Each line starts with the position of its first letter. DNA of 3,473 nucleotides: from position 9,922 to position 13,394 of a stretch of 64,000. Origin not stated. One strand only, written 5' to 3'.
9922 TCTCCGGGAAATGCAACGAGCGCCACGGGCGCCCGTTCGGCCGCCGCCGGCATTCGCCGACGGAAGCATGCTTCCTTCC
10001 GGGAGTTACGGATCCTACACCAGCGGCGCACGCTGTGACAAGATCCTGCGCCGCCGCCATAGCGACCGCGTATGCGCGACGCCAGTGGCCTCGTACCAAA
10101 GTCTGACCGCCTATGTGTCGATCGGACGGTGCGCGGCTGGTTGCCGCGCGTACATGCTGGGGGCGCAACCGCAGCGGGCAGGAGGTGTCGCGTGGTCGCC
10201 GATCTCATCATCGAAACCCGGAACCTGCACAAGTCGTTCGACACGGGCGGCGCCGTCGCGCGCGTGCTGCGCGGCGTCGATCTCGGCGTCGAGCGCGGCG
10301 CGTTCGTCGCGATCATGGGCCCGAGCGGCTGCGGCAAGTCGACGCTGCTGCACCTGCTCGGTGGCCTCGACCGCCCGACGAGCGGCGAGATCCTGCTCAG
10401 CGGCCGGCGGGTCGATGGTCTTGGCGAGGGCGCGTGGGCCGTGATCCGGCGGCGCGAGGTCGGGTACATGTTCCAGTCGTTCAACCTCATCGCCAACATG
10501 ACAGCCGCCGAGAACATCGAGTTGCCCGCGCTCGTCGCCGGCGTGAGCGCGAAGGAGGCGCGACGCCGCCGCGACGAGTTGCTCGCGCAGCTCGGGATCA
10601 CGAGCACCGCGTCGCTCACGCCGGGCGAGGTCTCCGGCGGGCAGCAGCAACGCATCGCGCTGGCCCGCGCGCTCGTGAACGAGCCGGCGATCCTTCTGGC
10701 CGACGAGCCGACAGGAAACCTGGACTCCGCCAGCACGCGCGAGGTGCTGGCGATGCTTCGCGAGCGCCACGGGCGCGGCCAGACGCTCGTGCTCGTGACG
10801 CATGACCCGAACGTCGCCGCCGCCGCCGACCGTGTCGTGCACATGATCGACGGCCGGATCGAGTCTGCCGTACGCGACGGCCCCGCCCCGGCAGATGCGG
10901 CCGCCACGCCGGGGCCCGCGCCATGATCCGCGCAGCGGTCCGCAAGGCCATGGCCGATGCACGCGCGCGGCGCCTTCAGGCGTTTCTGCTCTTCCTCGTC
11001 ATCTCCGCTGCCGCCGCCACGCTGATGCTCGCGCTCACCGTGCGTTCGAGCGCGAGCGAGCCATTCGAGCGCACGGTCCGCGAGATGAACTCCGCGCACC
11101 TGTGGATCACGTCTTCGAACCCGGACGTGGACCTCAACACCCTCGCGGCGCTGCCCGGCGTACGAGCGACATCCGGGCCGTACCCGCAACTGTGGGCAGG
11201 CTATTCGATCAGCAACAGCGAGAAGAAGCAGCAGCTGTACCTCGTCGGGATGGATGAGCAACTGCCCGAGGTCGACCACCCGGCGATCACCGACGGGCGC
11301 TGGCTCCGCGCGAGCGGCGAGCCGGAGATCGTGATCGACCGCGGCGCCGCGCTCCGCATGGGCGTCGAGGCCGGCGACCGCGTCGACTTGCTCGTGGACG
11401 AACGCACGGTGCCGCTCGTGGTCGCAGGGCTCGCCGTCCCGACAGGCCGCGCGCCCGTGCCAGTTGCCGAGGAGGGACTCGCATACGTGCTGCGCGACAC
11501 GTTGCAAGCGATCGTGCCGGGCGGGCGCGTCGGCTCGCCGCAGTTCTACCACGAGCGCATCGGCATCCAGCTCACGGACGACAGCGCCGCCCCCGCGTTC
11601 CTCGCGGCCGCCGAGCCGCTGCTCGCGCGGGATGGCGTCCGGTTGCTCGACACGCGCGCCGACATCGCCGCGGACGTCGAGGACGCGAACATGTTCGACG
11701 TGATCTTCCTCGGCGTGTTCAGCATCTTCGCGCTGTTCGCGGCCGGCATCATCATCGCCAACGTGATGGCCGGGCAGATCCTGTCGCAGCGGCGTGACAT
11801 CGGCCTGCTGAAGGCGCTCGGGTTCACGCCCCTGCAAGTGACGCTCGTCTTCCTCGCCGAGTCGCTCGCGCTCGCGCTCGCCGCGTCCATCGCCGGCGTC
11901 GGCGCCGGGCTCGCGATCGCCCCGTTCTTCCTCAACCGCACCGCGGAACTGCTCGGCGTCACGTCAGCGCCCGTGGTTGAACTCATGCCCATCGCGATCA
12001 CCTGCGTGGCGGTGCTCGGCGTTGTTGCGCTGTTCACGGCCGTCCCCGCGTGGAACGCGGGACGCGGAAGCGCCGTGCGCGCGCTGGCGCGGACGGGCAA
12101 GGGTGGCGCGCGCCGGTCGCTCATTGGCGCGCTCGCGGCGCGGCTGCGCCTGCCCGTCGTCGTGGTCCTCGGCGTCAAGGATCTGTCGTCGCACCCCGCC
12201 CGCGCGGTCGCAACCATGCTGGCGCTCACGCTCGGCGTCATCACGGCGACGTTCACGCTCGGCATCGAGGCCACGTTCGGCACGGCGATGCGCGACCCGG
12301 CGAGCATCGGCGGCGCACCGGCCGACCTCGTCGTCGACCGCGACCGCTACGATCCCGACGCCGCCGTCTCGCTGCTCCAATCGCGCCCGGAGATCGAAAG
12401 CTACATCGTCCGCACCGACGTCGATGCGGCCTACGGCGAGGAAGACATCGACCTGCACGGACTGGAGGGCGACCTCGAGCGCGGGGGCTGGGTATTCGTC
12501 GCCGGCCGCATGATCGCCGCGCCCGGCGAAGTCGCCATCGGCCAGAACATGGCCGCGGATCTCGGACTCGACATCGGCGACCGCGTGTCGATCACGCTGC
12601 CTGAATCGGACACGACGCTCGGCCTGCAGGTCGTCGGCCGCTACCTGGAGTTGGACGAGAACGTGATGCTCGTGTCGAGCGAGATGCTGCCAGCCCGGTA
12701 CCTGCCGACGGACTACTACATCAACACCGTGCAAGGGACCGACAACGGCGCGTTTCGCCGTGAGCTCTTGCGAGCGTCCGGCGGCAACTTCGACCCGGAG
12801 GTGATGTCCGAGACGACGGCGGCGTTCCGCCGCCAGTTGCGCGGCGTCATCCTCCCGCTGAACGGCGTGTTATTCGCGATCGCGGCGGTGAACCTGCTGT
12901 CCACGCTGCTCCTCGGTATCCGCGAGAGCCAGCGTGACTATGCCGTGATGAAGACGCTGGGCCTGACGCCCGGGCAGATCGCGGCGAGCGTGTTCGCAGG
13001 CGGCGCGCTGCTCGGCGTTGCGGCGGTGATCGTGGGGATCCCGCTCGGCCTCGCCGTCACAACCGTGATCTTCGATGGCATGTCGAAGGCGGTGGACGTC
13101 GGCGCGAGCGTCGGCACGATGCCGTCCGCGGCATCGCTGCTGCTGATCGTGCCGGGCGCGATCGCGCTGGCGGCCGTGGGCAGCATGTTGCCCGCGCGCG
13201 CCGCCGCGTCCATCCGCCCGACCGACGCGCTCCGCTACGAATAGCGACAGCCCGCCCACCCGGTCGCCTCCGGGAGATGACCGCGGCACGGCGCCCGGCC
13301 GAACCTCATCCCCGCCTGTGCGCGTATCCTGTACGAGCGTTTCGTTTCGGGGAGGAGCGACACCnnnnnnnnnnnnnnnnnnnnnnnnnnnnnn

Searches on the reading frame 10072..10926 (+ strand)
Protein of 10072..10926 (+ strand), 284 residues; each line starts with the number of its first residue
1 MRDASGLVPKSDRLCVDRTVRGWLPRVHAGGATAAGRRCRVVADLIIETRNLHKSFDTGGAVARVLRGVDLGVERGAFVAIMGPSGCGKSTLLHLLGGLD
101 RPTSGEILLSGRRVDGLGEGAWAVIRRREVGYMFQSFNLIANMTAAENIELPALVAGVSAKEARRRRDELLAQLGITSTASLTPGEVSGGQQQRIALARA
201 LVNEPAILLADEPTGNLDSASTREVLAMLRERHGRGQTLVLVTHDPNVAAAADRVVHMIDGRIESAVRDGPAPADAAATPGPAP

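Call 62: search_protein_families(library=pfam, proteins=[window:10072-10926:+], max_evalue=0.00001)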
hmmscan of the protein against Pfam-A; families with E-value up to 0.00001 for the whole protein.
window:10072-10926:+ (284 aa): 3 families
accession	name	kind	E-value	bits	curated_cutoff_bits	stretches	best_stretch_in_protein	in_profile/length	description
PF00005.33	ABC_tran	-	3.3e-35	122.1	25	1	66-214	1-136/137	ABC transporter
PF13304.12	AAA_21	-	1.8e-07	32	27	0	171-248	222-302/304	AAA domain, putative AbiEii toxin, Type IV TA system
PF02463.25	SMC_N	-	4.6e-07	29.9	40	0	179-259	129-212/220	RecF/RecN/SMC N terminal domain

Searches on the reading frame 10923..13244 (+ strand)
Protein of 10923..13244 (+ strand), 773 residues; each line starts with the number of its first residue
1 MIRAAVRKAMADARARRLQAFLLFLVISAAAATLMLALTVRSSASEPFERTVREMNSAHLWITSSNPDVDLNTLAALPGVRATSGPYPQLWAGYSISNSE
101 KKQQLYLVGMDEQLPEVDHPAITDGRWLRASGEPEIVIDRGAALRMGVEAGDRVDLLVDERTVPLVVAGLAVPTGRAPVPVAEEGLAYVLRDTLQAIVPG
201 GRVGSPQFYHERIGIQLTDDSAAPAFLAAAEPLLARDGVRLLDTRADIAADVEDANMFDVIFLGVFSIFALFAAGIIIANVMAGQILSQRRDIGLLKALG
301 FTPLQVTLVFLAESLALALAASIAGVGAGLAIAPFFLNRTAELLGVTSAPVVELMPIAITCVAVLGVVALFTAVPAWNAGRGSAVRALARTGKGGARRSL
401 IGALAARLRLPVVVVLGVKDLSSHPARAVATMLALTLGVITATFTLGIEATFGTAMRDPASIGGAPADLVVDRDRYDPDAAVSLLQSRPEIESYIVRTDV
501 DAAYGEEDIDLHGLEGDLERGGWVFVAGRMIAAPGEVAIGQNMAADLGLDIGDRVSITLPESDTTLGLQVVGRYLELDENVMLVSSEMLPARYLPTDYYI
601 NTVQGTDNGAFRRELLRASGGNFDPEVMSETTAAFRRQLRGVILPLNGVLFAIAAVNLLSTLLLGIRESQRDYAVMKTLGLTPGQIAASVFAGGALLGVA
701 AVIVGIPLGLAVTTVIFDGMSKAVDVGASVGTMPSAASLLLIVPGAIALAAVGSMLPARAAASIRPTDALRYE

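Call 62: search_protein_families(library=pfam, proteins=[window:10923-13244:+], max_evalue=0.00001)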
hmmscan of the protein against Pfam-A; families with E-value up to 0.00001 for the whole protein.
window:10923-13244:+ (773 aa): 2 families
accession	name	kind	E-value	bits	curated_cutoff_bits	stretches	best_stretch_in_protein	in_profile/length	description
PF02687.27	FtsX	-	3.2e-25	88.9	25.5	2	265-381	2-117/120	FtsX-like permease C-terminal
PF12704.14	MacB_PCD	-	3.3e-13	50.8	27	2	25-231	10-205/207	MacB-like periplasmic core domain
